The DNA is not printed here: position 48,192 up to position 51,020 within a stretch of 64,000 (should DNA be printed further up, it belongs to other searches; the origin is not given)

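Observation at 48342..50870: DnaE-like polymerase gene ends abruptly after the palm/fingers motif, immediately before a HerA/GmrSD-type block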

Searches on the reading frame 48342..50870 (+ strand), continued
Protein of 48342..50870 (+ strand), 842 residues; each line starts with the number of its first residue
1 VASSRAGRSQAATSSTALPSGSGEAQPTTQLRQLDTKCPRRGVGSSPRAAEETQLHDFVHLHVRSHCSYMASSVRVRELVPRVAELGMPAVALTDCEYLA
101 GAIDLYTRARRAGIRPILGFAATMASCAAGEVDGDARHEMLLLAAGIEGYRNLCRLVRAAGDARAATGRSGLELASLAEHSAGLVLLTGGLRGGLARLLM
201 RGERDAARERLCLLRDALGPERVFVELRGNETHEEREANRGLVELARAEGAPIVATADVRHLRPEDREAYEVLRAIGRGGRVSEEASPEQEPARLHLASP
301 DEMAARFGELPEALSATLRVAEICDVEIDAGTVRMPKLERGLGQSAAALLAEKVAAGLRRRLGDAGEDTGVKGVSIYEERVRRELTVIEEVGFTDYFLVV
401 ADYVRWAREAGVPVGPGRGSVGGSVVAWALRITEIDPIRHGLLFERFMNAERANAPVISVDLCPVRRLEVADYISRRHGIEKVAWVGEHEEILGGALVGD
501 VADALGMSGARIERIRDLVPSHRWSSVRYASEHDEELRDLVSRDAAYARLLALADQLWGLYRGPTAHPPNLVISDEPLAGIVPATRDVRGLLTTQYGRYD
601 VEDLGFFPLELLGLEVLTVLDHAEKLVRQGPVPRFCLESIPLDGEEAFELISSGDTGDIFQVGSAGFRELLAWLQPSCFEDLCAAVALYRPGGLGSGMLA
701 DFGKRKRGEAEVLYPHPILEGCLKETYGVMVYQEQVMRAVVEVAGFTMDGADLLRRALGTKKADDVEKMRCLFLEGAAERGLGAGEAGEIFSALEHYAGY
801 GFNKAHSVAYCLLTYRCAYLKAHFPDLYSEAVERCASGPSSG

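Call 9: find_encoding_contigs(protein=P0001, flank=10000, max_places=6)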
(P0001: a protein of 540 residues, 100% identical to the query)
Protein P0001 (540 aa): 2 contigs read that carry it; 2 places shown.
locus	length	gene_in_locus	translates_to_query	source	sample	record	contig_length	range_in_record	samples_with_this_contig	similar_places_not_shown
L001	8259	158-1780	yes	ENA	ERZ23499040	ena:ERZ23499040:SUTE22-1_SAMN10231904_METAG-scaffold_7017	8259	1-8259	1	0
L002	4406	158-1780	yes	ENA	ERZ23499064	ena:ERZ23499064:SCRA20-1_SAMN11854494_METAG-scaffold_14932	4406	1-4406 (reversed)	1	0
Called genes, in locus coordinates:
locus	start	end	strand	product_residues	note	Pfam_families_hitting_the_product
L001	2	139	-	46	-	?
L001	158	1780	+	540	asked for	PF07733:DNA_pol3_alpha, PF17657:DNA_pol3_finger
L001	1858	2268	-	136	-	-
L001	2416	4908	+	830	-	PF10412:TrwB_AAD_bind (faint)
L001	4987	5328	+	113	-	-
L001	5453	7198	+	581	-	PF03235:GmrSD_N, PF07510:GmrSD_C (faint)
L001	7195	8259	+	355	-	?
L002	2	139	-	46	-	?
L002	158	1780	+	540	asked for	PF07733:DNA_pol3_alpha, PF17657:DNA_pol3_finger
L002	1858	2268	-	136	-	-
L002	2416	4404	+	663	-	?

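Call 10: find_encoding_contigs(protein=P0002, flank=10000, max_places=4)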
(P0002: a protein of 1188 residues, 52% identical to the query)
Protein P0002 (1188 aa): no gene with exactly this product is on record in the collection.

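Call 19: search_solved_structures(query=window:48504-50867:+, show_alignments=2, max_evalue=1e-20)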
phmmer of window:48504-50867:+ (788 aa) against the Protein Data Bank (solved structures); distinct sequences matched with E-value up to 1e-20: 11.
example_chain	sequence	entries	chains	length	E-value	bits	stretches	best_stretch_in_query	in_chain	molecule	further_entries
4jom_A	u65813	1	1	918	1.5e-151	509.5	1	4-778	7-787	DNA polymerase III subunit alpha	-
2hnh_A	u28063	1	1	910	2.7e-151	508.7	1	4-778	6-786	DNA polymerase III alpha subunit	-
2hqa_A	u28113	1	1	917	2.8e-151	508.6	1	4-778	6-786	DNA polymerase III alpha subunit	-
5m1s_A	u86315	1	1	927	2.9e-151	508.6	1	4-778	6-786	DNA polymerase III subunit alpha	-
5fku_A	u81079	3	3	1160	5.8e-151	507.6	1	4-778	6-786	DNA POLYMERASE III SUBUNIT ALPHA | DNA POLYMERASE III ALPHA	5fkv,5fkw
3e0d_A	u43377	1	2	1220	5.3e-138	464.7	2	284-777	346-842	DNA polymerase III subunit alpha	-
2hpi_A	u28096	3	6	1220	1.9e-137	462.9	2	284-777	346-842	DNA polymerase III alpha subunit | DNA polymerase III subunit alpha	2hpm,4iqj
5lew_A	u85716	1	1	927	1.1e-115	390.9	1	3-775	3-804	DNA polymerase III subunit alpha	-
7pu7_A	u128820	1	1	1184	2.2e-115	389.9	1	3-775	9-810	DNA polymerase III subunit alpha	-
4gx8_A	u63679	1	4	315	2.5e-36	128.5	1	4-272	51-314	DNA polymerase III subunit epsilon,DNA polymerase III subunit alpha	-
4gx9_A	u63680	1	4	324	2.8e-36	128.4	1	4-272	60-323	DNA polymerase III subunit epsilon,DNA polymerase III subunit alpha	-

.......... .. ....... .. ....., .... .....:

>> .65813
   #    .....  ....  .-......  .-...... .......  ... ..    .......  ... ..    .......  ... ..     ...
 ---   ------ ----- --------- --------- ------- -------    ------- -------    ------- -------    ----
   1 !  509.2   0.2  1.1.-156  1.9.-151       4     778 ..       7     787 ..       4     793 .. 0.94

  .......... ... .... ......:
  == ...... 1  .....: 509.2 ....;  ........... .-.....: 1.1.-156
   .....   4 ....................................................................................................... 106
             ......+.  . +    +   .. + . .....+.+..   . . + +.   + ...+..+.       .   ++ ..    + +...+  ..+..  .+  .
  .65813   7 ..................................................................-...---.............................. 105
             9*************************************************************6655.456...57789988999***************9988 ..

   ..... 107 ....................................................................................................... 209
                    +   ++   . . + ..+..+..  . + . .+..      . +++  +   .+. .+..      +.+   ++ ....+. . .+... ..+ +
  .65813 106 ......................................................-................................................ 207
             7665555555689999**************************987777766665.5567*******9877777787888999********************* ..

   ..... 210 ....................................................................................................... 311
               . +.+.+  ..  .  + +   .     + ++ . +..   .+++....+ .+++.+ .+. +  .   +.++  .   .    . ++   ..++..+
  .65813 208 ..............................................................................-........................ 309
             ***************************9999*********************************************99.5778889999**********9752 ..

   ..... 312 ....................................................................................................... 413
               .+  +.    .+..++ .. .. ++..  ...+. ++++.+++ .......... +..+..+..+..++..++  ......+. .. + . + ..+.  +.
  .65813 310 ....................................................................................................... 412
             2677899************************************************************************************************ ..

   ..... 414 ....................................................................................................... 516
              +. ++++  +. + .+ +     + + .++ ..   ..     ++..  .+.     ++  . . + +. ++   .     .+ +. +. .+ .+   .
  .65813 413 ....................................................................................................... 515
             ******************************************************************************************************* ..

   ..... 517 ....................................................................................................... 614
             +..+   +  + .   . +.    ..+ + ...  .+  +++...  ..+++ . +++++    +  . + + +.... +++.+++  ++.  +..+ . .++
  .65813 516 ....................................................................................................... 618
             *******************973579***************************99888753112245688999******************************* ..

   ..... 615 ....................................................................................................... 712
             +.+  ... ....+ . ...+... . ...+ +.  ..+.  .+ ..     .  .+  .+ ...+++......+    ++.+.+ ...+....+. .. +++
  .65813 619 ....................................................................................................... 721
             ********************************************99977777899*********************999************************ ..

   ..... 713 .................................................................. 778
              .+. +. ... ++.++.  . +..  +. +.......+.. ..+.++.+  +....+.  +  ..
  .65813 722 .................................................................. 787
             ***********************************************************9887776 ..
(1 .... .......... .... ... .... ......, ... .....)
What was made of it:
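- On C-family DNA polymerase, DnaE1 type (Pol III alpha): Alignment to 2HNH residues 6-786 (call 19). The chain ends at E. coli residue ~786 (call 19).
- Closest known: DnaE1, the Pol III alpha subunit. Same: PHP, palm, thumb and finger domains are colinear over E. coli residues 6-786 (call 19).
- Here D401, D403 and D555 are V, S and E, and K553 is P (call 19).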

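Call 20: find_related_loci(query=window:48504-50867:+, collection=genome_contigs, flank=10000)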
Query window:48504-50867:+ (788 aa) in genome_contigs; peptide patterns used: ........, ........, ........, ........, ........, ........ (x = any residue, [..] = any of these).
600 stretches matched a pattern (row limit reached: there are more); 597 encode a relative of the query (tblastn E <= 1e-3); the best 80 are kept; 80 distinct loci.
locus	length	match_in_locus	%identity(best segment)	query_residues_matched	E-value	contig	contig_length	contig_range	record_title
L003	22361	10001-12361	39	1-770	2e-175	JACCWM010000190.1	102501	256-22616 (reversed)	MAG: Lujinxingiaceae bacterium isolate MGR_bin152 SD2897-2912_k127_5045404, whole genome shotgun sequence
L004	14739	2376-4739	38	3-771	1e-167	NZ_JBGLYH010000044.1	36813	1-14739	Pseudodesulfovibrio karagichevae strain 9FUS NODE_44_length_36813_cov_63.701603, whole genome shotgun sequence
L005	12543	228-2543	38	3-771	1e-166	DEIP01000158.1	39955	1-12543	MAG TPA_asm: Desulfobacteraceae bacterium UBA2771 UBA2771_contig_10863, whole genome shotgun sequence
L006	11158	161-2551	37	4-771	4e-166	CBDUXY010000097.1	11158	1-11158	MAG TPA_asm: uncultured bacterium isolate SRR22302371_concoct_77 genome assembly, contig: ERZ26661859.4588, whole genome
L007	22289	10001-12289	38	3-771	1e-164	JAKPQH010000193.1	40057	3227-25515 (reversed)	MAG: bacterium isolate JPNA_maxbin.176 k141_1482194, whole genome shotgun sequence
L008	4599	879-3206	39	1-771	2e-169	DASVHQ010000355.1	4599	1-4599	MAG TPA_asm: Polyangiales bacterium isolate SMAG_U2971 k141_972378, whole genome shotgun sequence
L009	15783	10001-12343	36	3-778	2e-162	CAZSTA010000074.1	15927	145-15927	MAG TPA_asm: uncultured bacterium isolate binchicken_co34_576 genome assembly, contig: NODE_6035_length_15927_cov_5.4729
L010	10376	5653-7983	36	1-770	2e-160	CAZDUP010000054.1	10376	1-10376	MAG TPA_asm: uncultured Thermodesulfobacteriota bacterium isolate SRP239054_co1_42 genome assembly, contig: NODE_5046_le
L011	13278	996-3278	41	4-771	4e-159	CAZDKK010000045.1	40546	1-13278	MAG TPA_asm: uncultured bacterium isolate binchicken_co66_46 genome assembly, contig: NODE_1685_length_40546_cov_8.59097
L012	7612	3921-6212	38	3-771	2e-159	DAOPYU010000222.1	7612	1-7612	MAG TPA_asm: Candidatus Sumerlaeota bacterium isolate AMR_MDS_1306 NODE_11642_length_7612_cov_5.312161, whole genome sho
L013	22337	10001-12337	37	4-777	1e-158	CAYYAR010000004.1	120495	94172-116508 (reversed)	MAG TPA_asm: uncultured Verrucomicrobiota bacterium isolate SRP319275_co3_139 genome assembly, contig: NODE_242_length_1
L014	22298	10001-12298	36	3-771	1e-158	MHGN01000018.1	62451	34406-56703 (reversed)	MAG: Omnitrophica WOR_2 bacterium RIFCSPHIGHO2_02_FULL_45_21 rifcsphigho2_02_scaffold_1576, whole genome shotgun sequenc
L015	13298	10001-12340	37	3-778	1e-155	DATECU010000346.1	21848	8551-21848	MAG TPA_asm: Vicinamibacteria bacterium isolate SMAG_U8280 k141_3574863, whole genome shotgun sequence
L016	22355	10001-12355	35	1-771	5e-155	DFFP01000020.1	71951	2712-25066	MAG TPA_asm: Alphaproteobacteria bacterium UBA3773 UBA3773_contig_93810, whole genome shotgun sequence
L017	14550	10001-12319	37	4-771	5e-153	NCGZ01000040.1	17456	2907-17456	MAG: Alphaproteobacteria bacterium 16-39-46 04302015_16_scaffold_615, whole genome shotgun sequence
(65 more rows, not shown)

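Call 22: find_encoding_contigs(protein=window:48342-50870:+, flank=10000, max_places=6)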
Protein window:48342-50870:+ (842 aa): no gene with exactly this product is on record in the collection.
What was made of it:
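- Tried and rejected: Neither is on record (calls 10, 22).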

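Call 33: search_protein_families(library=padloc, proteins=[window:48504-50870:+], max_evalue=0.001)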
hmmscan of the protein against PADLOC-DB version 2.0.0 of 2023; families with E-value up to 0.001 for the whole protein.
window:48504-50870:+ (788 aa): 0 families
